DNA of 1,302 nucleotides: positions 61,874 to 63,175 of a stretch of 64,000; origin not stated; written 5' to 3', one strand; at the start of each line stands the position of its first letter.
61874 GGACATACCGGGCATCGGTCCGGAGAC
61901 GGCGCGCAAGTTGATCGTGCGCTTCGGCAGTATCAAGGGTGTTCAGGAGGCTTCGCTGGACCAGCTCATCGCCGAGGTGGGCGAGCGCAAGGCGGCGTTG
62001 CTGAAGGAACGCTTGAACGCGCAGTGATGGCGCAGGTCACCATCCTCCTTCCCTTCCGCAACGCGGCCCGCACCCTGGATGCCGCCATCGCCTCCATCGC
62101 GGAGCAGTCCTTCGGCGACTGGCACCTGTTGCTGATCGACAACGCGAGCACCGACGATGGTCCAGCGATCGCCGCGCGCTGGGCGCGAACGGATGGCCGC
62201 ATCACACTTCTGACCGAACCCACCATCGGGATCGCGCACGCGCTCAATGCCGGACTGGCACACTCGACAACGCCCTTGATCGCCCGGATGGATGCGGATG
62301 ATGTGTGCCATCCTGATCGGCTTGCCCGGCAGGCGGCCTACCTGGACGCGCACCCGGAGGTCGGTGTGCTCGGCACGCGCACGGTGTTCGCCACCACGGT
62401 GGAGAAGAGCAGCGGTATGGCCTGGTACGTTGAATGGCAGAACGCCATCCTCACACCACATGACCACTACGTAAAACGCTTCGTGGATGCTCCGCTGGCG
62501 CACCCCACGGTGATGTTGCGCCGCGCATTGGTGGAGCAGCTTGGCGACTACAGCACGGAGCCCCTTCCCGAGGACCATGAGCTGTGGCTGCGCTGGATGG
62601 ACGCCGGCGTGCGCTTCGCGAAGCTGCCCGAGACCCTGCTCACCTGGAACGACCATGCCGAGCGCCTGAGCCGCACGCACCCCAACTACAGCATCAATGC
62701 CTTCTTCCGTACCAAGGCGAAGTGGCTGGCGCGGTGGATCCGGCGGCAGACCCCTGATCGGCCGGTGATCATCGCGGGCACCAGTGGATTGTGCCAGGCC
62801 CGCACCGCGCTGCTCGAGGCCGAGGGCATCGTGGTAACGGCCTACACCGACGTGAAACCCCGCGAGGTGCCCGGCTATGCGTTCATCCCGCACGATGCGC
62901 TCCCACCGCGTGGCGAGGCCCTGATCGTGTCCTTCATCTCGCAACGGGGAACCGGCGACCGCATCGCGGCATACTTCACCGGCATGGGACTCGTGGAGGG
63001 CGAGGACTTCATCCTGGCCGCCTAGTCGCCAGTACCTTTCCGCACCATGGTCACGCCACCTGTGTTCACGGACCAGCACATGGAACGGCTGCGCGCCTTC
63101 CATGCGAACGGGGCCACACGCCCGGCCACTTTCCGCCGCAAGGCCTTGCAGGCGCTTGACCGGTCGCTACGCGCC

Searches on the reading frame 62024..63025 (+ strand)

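Call 68: search_protein_families(library=pfam, proteins=[window:62024-63025:+], max_evalue=0.00001)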
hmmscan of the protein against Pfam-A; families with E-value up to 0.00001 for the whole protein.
window:62024-63025:+ (333 aa): 4 families
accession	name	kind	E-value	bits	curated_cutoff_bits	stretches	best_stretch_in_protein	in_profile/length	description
PF00535.33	Glycos_transf_2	-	2.7e-27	96.2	23.3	1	6-173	1-167/168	Glycosyl transferase family 2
PF13641.12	Glyco_tranf_2_3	-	2.5e-13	51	27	1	5-234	3-227/230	Glycosyltransferase like family 2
PF10111.15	Glyco_tranf_2_2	-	2.3e-07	31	27.3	1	7-223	2-226/276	Glycosyltransferase like family 2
PF13632.12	Glyco_trans_2_3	-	6.4e-06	26.6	27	1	86-236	2-141/198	Glycosyl transferase family group 2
